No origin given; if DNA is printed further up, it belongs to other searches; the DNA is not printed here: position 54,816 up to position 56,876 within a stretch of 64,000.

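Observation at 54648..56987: HerA/FtsK-type ATPase gene inserted inside the origin region between rpmH and dnaA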

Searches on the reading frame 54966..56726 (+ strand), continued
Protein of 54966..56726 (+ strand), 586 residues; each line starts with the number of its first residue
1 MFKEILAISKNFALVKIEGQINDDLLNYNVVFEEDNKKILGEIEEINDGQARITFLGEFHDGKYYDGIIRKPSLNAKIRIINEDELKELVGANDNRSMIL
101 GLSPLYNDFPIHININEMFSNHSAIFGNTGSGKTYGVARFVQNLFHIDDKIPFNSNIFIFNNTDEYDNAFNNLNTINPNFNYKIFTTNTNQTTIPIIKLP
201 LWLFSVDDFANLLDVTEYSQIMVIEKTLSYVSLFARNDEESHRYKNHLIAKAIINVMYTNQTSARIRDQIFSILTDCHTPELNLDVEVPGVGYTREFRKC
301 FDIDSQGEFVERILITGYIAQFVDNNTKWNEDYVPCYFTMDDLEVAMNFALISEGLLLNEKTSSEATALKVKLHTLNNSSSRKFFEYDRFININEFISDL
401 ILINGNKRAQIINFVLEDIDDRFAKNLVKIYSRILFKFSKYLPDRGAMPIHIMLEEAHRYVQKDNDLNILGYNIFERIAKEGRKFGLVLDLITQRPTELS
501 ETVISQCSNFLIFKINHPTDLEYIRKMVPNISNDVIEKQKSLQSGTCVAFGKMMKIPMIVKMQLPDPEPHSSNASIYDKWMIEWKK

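Call 53: search_protein_families(library=padloc, proteins=[P0121, P0124, P0128, P0133, P0134, P0135, P0137, P0152, P0155, P0162], max_evalue=1e-20)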
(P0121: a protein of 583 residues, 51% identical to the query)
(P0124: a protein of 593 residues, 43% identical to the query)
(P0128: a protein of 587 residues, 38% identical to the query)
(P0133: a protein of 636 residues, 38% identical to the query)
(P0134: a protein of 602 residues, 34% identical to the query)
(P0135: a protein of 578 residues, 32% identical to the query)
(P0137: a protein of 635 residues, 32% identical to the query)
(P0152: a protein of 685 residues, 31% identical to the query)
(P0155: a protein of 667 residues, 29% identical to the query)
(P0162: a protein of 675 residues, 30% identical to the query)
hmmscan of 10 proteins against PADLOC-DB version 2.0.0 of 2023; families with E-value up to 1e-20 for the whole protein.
P0121 (583 aa): 10 families
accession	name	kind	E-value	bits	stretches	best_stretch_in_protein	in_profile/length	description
PDLC04102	HerA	-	3.4e-73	245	1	60-581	99-639/654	-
PDLC04105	HerA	-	4e-48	162.3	1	45-579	80-553/576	-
PDLC04098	HerA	-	5.8e-40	135.5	0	329-571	407-658/686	-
PDLC04106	HerA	-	5e-38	129.1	1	425-579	486-646/667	-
PDLC02185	HerA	-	3.9e-36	122.9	1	425-580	427-580/585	-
PDLC04097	HerA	-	2.2e-33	113.8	1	54-564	94-596/618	-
PDLC04100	HerA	-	3.3e-33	113.2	1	441-580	433-573/580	-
PDLC04103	HerA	-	4.9e-31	105.7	1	377-576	368-571/579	-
PDLC02188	HerA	-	6e-25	86.1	1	100-579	124-560/578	-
PDLC04104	HerA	-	8.7e-25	85.2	1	380-579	152-354/379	-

P0124 (593 aa): 10 families
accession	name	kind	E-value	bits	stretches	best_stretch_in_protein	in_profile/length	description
PDLC04102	HerA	-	5.5e-109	363.3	1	57-589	94-641/654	-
PDLC04105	HerA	-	4.3e-71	238.2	1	41-586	74-554/576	-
PDLC04106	HerA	-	9.2e-58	194.3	1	67-585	107-646/667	-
PDLC02185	HerA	-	1.6e-54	183.7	1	432-587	428-581/585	-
PDLC04097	HerA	-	3.1e-52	176.1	1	35-585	76-611/618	-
PDLC04098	HerA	-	1.3e-51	174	1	341-587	414-668/686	-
PDLC04100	HerA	-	2.1e-50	170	1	433-589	423-576/580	-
PDLC02188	HerA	-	2.8e-44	150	1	403-585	366-560/578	-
PDLC04103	HerA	-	1.1e-39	134.2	1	374-585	359-574/579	-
PDLC04104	HerA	-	6.7e-35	118.5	1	399-586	166-355/379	-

P0128 (587 aa): 10 families
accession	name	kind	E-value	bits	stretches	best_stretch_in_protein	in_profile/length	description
PDLC04102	HerA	-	1.3e-110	368.7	1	48-587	86-639/654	-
PDLC04105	HerA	-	1.1e-55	187.3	1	47-586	81-554/576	-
PDLC04106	HerA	-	4.1e-51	172.3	1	64-578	105-639/667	-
PDLC04097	HerA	-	6.4e-51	171.7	1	50-585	89-611/618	-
PDLC02185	HerA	-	1.9e-49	166.9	1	435-585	424-579/585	-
PDLC04098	HerA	-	1.6e-48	163.8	1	33-566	90-645/686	-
PDLC04100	HerA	-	9e-48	161.3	1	445-585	428-572/580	-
PDLC02188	HerA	-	3e-37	126.7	1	348-586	310-561/578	-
PDLC04103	HerA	-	1.3e-35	120.8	0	373-585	359-574/579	-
PDLC04104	HerA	-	3.8e-22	76.6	1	396-585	164-354/379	-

P0133 (636 aa): 11 families
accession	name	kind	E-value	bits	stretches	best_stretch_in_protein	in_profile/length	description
PDLC04102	HerA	-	1.9e-176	586.2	1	3-635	7-639/654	-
PDLC04105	HerA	-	2.6e-83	278.5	1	3-634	9-554/576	-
PDLC04098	HerA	-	1.1e-82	276.7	1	2-633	9-666/686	-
PDLC04106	HerA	-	1.3e-76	256.6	1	2-633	3-646/667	-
PDLC04097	HerA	-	6.9e-72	241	1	3-634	5-612/618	-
PDLC02185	HerA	-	5.7e-58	195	1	482-634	430-580/585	-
PDLC04103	HerA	-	4.2e-55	185.2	2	417-633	354-574/579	-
PDLC04100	HerA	-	2.6e-54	182.9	1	498-633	436-572/580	-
PDLC02188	HerA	-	2.4e-47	160.1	1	41-633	38-560/578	-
PDLC04104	HerA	-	1.1e-35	121.1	1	439-633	158-354/379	-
PDLC04140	mad8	-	1.8e-25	88.1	1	159-615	20-299/314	mads_8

P0134 (602 aa): 11 families
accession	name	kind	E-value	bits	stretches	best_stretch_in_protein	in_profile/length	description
PDLC04102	HerA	-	1.5e-150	500.7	1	2-601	10-638/654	-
PDLC04098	HerA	-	3.7e-73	245.2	1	72-578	114-642/686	-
PDLC04105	HerA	-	1.8e-71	239.4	1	45-600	65-553/576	-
PDLC04106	HerA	-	1.3e-69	233.5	1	61-600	88-646/667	-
PDLC04097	HerA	-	1.5e-59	200.2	1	57-581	87-591/618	-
PDLC02185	HerA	-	9.3e-55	184.4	1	432-601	406-580/585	-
PDLC04100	HerA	-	8.7e-52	174.6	1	422-601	389-573/580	-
PDLC04103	HerA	-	4.3e-50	168.6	1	385-600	350-574/579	-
PDLC02188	HerA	-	2.8e-46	156.5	1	465-600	424-560/578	-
PDLC04104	HerA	-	9.7e-33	111.4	1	433-592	184-346/379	-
PDLC04140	mad8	-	7.2e-21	73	0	132-573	20-290/314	mads_8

P0135 (578 aa): 10 families
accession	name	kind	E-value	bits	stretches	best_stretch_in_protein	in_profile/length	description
PDLC04102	HerA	-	1.8e-83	279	1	48-576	86-643/654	-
PDLC04105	HerA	-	1.1e-54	184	2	390-577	362-560/576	-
PDLC04097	HerA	-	7.7e-41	138.4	1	51-575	90-616/618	-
PDLC04100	HerA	-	8.9e-39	131.6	1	455-575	458-577/580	-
PDLC04106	HerA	-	1.2e-38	131.1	1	463-574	539-650/667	-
PDLC02185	HerA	-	3.8e-37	126.3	1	455-574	464-583/585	-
PDLC02188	HerA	-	1.7e-33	114.3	0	464-574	454-564/578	-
PDLC04098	HerA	-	5.7e-33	112.4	0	59-233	111-283/686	-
PDLC04103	HerA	-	1.2e-28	97.8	0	452-571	457-575/579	-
PDLC04104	HerA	-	8.3e-21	72.2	0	453-576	238-360/379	-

P0137 (635 aa): 11 families
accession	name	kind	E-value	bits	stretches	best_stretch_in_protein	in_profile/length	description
PDLC04102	HerA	-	3e-173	575.7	1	3-623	7-644/654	-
PDLC04098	HerA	-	2.6e-78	262.2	1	6-600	13-648/686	-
PDLC04105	HerA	-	3.9e-76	254.8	2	430-621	359-558/576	-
PDLC04106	HerA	-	1.2e-73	246.7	1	4-618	5-648/667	-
PDLC04097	HerA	-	1.6e-68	229.8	1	4-601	6-595/618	-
PDLC02185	HerA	-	6.5e-59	198.1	1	4-618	5-581/585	-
PDLC04100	HerA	-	1.8e-58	196.6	2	433-619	384-575/580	-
PDLC04103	HerA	-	6.9e-56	187.8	1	3-617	13-575/579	-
PDLC02188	HerA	-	1.3e-48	164.2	1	40-617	37-561/578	-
PDLC04104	HerA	-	1.5e-35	120.7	1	447-620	182-358/379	-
PDLC01055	HerA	-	5.6e-21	72.9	0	71-212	79-202/532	Type III coevolved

P0152 (685 aa): 11 families
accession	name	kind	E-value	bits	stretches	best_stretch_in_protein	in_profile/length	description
PDLC04102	HerA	-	1.6e-242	804.5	1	1-668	1-647/654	-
PDLC04098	HerA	-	2e-94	315.5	2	434-664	433-672/686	-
PDLC04105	HerA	-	1.3e-91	306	1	3-673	5-567/576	-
PDLC04106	HerA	-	2.8e-90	301.7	1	5-661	2-649/667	-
PDLC02185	HerA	-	1.7e-71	239.7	2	468-660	387-581/585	-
PDLC04100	HerA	-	3.2e-69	232.1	2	468-663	384-577/580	-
PDLC04097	HerA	-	1.4e-59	200.3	1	6-657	4-610/618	-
PDLC02188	HerA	-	2.5e-58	196.3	1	256-658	194-560/578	-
PDLC04103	HerA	-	6.8e-50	168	1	437-658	352-574/579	-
PDLC04104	HerA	-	2.7e-44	149.4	1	439-673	131-369/379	-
PDLC04140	mad8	-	8.1e-23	79.4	1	172-639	20-298/314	mads_8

P0155 (667 aa): 11 families
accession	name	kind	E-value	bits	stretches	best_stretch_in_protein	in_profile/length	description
PDLC04102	HerA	-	5.2e-271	898.7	1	2-663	1-643/654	-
PDLC04106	HerA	-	1.4e-89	299.4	2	421-662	414-651/667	-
PDLC04098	HerA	-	6.3e-89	297.3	2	399-662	412-671/686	-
PDLC04105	HerA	-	2e-81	272.3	1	4-660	5-556/576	-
PDLC02185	HerA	-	2.6e-65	219.3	1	481-660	402-582/585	-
PDLC04100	HerA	-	7.8e-62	207.7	1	483-661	398-576/580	-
PDLC02188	HerA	-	3.3e-55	186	1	482-657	374-560/578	-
PDLC04097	HerA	-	5.6e-55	185.1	1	7-657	4-611/618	-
PDLC04103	HerA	-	1.2e-53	180.3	1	426-657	353-574/579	-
PDLC04104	HerA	-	3.4e-38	129.4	1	429-661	133-358/379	-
PDLC04140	mad8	-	9.3e-22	75.9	0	410-632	88-292/314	mads_8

P0162 (675 aa): 11 families
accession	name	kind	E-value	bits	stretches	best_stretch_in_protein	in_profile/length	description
PDLC04102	HerA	-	5.6e-228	756.5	1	5-653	6-649/654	-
PDLC04106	HerA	-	1.4e-91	306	2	412-643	411-648/667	-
PDLC04098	HerA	-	1.8e-88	295.8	2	395-648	416-673/686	-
PDLC04105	HerA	-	2.2e-88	295.3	2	413-654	321-566/576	-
PDLC02185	HerA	-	1e-69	233.8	2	466-644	401-582/585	-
PDLC04100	HerA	-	8.1e-65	217.6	2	470-643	399-574/580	-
PDLC04097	HerA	-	3.8e-57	192.3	1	5-641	4-611/618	-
PDLC02188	HerA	-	4.2e-53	179.1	1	419-641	328-560/578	-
PDLC04103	HerA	-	4.8e-53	178.4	2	417-641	350-574/579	-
PDLC04104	HerA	-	2e-43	146.6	1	465-645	176-358/379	-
PDLC04140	mad8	-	3.9e-25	87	0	398-624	72-300/314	mads_8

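Call 54: find_homologous_proteins(query=P0155, max_evalue=1e-20)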
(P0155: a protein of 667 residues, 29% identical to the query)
Query P0155 (667 aa): 1805 proteins with E <= 1e-20 among 8000 candidates; the best 120 are listed.
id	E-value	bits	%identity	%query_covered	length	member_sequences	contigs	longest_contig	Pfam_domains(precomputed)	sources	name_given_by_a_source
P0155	0.0e+0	1486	100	100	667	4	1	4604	PF01935.24,PF01580.25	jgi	jgi:DNA helicase HerA-like ATPase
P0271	0.0e+0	1268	86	100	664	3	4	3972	PF01935.24,PF01580.25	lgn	-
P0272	0.0e+0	1150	78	100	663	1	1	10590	PF01935.24,PF01580.25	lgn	-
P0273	0.0e+0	1136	77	100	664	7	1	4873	PF01935.24,PF01580.25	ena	-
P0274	0.0e+0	1106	75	100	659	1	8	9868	PF01935.24,PF01580.25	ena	-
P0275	0.0e+0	1093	73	100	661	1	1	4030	PF01935.24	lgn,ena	-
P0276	0.0e+0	1055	71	100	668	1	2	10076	PF01935.24,PF01580.25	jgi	jgi:ABC-type dipeptide/oligopeptide/nickel transport system ATPase component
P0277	0.0e+0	1054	71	100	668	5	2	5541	PF01935.24,PF01580.25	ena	-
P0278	0.0e+0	1052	71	100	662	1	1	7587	PF01935.24,PF01580.25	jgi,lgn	jgi:DNA helicase HerA-like ATPase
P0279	0.0e+0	1045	71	100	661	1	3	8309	PF01935.24,PF01580.25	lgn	-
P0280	0.0e+0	1043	71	99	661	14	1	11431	PF01935.24,PF01580.25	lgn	-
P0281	0.0e+0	1037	70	100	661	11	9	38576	PF01935.24,PF01580.25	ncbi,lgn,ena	ncbi:MAG: DUF87 domain-containing protein [Leucobacter sp.]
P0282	0.0e+0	1034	71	98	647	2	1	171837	PF01935.24,PF01580.25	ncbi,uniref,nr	ncbi:DUF87 domain-containing protein [Cryobacterium sp. Hh11]|uniref:ATP-binding protein n=1 Tax=Cry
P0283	0.0e+0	1032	70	99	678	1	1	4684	PF01935.24,PF01580.25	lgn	-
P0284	0.0e+0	1030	70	99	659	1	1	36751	PF01935.24,PF01580.25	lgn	-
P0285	0.0e+0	1029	71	99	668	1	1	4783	PF01935.24,PF01580.25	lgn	-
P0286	0.0e+0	1017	69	99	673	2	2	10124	PF01935.24,PF01580.25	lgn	-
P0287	2.3e-298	1009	69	99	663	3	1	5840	PF01935.24,PF01580.25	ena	-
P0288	1.0e-297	1007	69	99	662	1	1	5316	PF10412.16,PF01935.24,PF01580.25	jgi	jgi:uncharacterized protein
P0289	2.4e-296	1003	68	99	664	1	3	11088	PF01935.24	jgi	jgi:DNA helicase HerA-like ATPase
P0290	9.4e-296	1001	69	99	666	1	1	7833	PF01935.24,PF01580.25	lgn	-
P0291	1.9e-292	990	70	96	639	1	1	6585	PF01935.24,PF01580.25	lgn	-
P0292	9.9e-286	968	68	99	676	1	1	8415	PF01935.24,PF01580.25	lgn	-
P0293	4.6e-285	965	65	99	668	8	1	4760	PF01935.24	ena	-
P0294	1.2e-284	964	66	99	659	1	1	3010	PF01935.24,PF01580.25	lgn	-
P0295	3.6e-280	949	64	100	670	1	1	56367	PF01935.24,PF01580.25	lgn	-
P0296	1.6e-277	940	64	99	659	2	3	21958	PF01935.24,PF01580.25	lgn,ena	-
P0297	7.2e-277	938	65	99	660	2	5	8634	PF01935.24,PF01580.25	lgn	-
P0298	8.0e-277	938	64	99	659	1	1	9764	PF01935.24,PF01580.25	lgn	-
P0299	1.1e-274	931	66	99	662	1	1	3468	PF01935.24,PF01580.25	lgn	-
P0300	1.1e-273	928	64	99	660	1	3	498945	PF01935.24,PF01580.25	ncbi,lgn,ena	-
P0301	9.9e-272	921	64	100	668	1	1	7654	PF01935.24,PF01580.25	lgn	-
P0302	4.8e-271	919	63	99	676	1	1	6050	PF10412.16,PF01935.24,PF01580.25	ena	-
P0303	2.9e-268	910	63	99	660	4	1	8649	PF01935.24,PF01580.25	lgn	-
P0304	3.3e-267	906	63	100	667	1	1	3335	PF01935.24,PF01580.25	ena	-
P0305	2.0e-266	904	61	99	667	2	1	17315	PF01935.24,PF01580.25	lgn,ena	-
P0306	7.5e-266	902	62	99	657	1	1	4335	PF01935.24,PF01580.25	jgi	jgi:hypothetical protein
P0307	1.6e-265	901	62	99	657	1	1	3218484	PF01935.24,PF01580.25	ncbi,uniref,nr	ncbi:DNA helicase HerA-like ATPase [Clavibacter sp. B3I6]|uniref:ATP-binding protein n=1 Tax=Claviba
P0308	1.1e-263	895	64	96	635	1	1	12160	PF01935.24,PF01580.25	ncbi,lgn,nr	ncbi:MAG: ATP-binding protein [Cellulomonadaceae bacterium]|nr:ATP-binding protein [Cellulomonadacea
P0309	3.0e-262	890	62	99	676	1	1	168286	PF01935.24,PF01580.25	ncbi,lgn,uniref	ncbi:ATP-binding protein [Arthrobacter sp. RAF14]|uniref:ATP-binding protein n=1 Tax=Arthrobacter sp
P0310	8.4e-262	889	61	99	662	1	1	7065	PF01935.24,PF01580.25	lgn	-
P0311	6.0e-260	882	62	97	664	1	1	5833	PF01935.24,PF01580.25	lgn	-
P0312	1.1e-258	878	60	99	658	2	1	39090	PF01935.24,PF01580.25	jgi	jgi:uncharacterized protein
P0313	3.8e-258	876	61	99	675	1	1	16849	PF01935.24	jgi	jgi:hypothetical protein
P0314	1.3e-256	871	60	99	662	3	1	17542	PF01935.24,PF01580.25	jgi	jgi:DNA helicase HerA-like ATPase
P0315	1.9e-255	868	59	99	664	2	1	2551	PF01935.24,PF01580.25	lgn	-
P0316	2.2e-253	861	68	86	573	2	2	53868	PF01935.24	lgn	-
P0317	2.8e-253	860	59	99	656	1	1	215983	PF01935.24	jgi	jgi:DNA helicase HerA-like ATPase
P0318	2.1e-252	857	58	99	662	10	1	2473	PF01935.24,PF01580.25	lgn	-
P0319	2.5e-252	857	59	99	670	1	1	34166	PF01935.24,PF01580.25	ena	-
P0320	5.1e-252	856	59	99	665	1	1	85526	PF01935.24,PF01580.25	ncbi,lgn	-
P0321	5.6e-252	856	58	98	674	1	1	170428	PF01935.24,PF01580.25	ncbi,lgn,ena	-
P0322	1.2e-251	855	58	100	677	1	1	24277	PF01935.24,PF01580.25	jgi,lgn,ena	-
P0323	1.7e-251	854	59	99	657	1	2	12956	PF01935.24,PF01580.25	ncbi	-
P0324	2.6e-251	854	60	97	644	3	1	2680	PF01935.24,PF01580.25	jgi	jgi:DNA helicase HerA-like ATPase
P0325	3.3e-251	854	60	97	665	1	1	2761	PF01935.24,PF01580.25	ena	-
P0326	6.6e-251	853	58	99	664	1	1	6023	PF01935.24,PF01580.25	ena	-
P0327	8.3e-251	852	58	100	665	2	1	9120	PF01935.24,PF01580.25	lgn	-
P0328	1.9e-250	851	57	99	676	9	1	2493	PF01935.24,PF01580.25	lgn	-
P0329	2.4e-250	851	59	99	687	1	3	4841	PF01935.24,PF01580.25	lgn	-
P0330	2.5e-250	851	59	100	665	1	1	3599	PF01935.24,PF01580.25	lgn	-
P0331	3.9e-250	850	58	98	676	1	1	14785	PF01935.24,PF01580.25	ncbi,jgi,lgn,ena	jgi:DNA helicase HerA-like ATPase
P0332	4.1e-250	850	58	99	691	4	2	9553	PF01935.24,PF01580.25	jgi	jgi:hypothetical protein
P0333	7.2e-250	849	59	97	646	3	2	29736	PF01935.24,PF01580.25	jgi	-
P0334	7.3e-250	849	58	99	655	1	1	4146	PF01935.24,PF01580.25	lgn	-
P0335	2.1e-249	848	57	98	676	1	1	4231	PF01935.24,PF01580.25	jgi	jgi:DNA helicase HerA-like ATPase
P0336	2.3e-249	847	58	100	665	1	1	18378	PF01935.24,PF01580.25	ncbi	-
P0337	4.0e-249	847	59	100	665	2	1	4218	PF01935.24,PF01580.25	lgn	-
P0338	7.1e-249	846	58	100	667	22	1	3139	PF01935.24,PF01580.25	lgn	-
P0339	9.0e-249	845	58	100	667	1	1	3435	PF01935.24,PF01580.25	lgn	-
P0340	1.0e-248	845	58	100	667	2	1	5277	PF01935.24,PF01580.25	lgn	-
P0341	1.1e-248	845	58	100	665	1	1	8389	PF01935.24,PF01580.25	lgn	-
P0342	1.2e-248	845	59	99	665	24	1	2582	PF01935.24,PF01580.25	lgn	-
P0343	2.4e-248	844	57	99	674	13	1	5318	PF01935.24,PF01580.25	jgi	jgi:DNA helicase HerA-like ATPase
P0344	3.5e-248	844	57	99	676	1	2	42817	PF01935.24,PF01580.25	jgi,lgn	jgi:hypothetical protein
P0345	7.1e-248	843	58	100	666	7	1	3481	PF01935.24,PF01580.25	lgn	-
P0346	7.5e-248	842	58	100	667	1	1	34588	PF01935.24,PF01580.25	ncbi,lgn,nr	ncbi:MAG: DUF87 domain-containing protein [Xanthomonadaceae bacterium]|nr:DUF87 domain-containing pr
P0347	7.6e-248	842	57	100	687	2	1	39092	PF01935.24,PF01580.25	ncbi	ncbi:MAG: DUF87 domain-containing protein [Candidatus Thiodiazotropha endolucinida]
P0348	9.0e-248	842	57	100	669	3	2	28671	PF01935.24,PF01580.25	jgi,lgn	-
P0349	1.2e-247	842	58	100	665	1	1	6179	PF01935.24,PF01580.25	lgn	-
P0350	1.3e-247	842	57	98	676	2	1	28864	PF01935.24,PF01580.25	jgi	jgi:uncharacterized protein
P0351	1.5e-247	841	59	100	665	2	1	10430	PF01935.24,PF01580.25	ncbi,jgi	jgi:DNA helicase HerA-like ATPase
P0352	1.6e-247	841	58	98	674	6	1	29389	PF01935.24,PF01580.25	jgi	jgi:hypothetical protein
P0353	1.8e-247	841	57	99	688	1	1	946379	PF01935.24,PF01580.25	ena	-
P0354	2.3e-247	841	58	98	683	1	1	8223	PF01935.24,PF01580.25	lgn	-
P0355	2.3e-247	841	58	99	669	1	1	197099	PF01935.24,PF01580.25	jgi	jgi:hypothetical protein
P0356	2.3e-247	841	58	100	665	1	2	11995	PF01935.24,PF01580.25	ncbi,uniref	ncbi:DUF87 domain-containing protein [Paraburkholderia sediminicola]|uniref:ATP-binding protein n=1 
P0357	4.0e-247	840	58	97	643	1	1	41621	PF01935.24,PF01580.25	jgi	jgi:uncharacterized protein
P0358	5.7e-247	840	59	100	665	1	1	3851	PF01935.24,PF01580.25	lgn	-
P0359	5.7e-247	840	58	99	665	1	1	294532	PF01935.24,PF01580.25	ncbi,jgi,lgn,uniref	ncbi:ATP-binding protein [Luteibacter sp.]|jgi:hypothetical protein|uniref:ATP-binding protein n=1 T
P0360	7.2e-247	839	58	99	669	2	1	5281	PF01935.24,PF01580.25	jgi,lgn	-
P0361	7.2e-247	839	58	100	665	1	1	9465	PF01935.24,PF01580.25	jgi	jgi:uncharacterized protein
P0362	8.2e-247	839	58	99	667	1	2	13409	PF01935.24,PF01580.25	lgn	-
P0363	8.2e-247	839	59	99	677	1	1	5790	PF01935.24,PF01580.25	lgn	-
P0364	9.6e-247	839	59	99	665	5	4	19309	PF01935.24,PF01580.25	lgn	-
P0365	1.1e-246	839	58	99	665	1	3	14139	PF01935.24,PF01580.25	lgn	-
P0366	1.2e-246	839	58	99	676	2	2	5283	PF01935.24,PF01580.25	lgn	-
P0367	1.4e-246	838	58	99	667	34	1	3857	PF01935.24,PF01580.25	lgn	-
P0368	1.5e-246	838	59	99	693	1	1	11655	PF01935.24,PF01580.25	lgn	-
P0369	2.1e-246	838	58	100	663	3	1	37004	PF01935.24,PF01580.25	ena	-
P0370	4.3e-246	837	57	99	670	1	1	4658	PF01935.24,PF01580.25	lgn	-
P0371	4.8e-246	836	58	99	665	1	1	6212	PF01935.24,PF01580.25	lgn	-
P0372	4.9e-246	836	58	100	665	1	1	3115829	PF01935.24,PF01580.25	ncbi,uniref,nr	ncbi:DUF87 domain-containing protein [Aquincola tertiaricarbonis]|uniref:DUF87 domain-containing pro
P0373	4.9e-246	836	57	99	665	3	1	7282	PF01935.24,PF01580.25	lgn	-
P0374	7.0e-246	836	57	99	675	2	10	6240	PF01935.24,PF01580.25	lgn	-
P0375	7.5e-246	836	58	100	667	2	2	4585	PF01935.24,PF01580.25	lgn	-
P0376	9.1e-246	836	59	99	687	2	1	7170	PF01935.24,PF01580.25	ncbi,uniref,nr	ncbi:DUF87 domain-containing protein [Sneathiella sp.]|uniref:ATP-binding protein n=1 Tax=Sneathiell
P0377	1.1e-245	835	57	99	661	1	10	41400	PF01935.24,PF01580.25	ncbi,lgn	-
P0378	2.6e-245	834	57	100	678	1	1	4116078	PF01935.24,PF01580.25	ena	-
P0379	3.0e-245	834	58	99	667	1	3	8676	PF01935.24,PF01580.25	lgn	-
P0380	3.2e-245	834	58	98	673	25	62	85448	PF01935.24,PF01580.25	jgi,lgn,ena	jgi:DNA helicase HerA-like ATPase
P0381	3.8e-245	834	57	100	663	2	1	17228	PF01935.24,PF01580.25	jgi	jgi:DNA helicase HerA-like ATPase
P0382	4.3e-245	833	57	99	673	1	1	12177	PF01935.24,PF01580.25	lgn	-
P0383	4.6e-245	833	59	99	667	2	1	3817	PF01935.24,PF01580.25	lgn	-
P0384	4.9e-245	833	58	99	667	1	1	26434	PF01935.24,PF01580.25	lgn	-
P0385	5.0e-245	833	58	99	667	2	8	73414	PF01935.24,PF01580.25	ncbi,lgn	-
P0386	6.0e-245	833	58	98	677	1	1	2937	PF01935.24,PF01580.25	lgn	-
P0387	1.3e-244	832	58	99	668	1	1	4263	PF01935.24,PF01580.25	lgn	-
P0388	1.4e-244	832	57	99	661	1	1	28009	PF01935.24,PF01580.25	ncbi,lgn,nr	ncbi:MAG: DUF87 domain-containing protein [Candidatus Accumulibacter sp.]|nr:DUF87 domain-containing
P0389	1.7e-244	831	58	99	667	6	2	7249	PF01935.24,PF01580.25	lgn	-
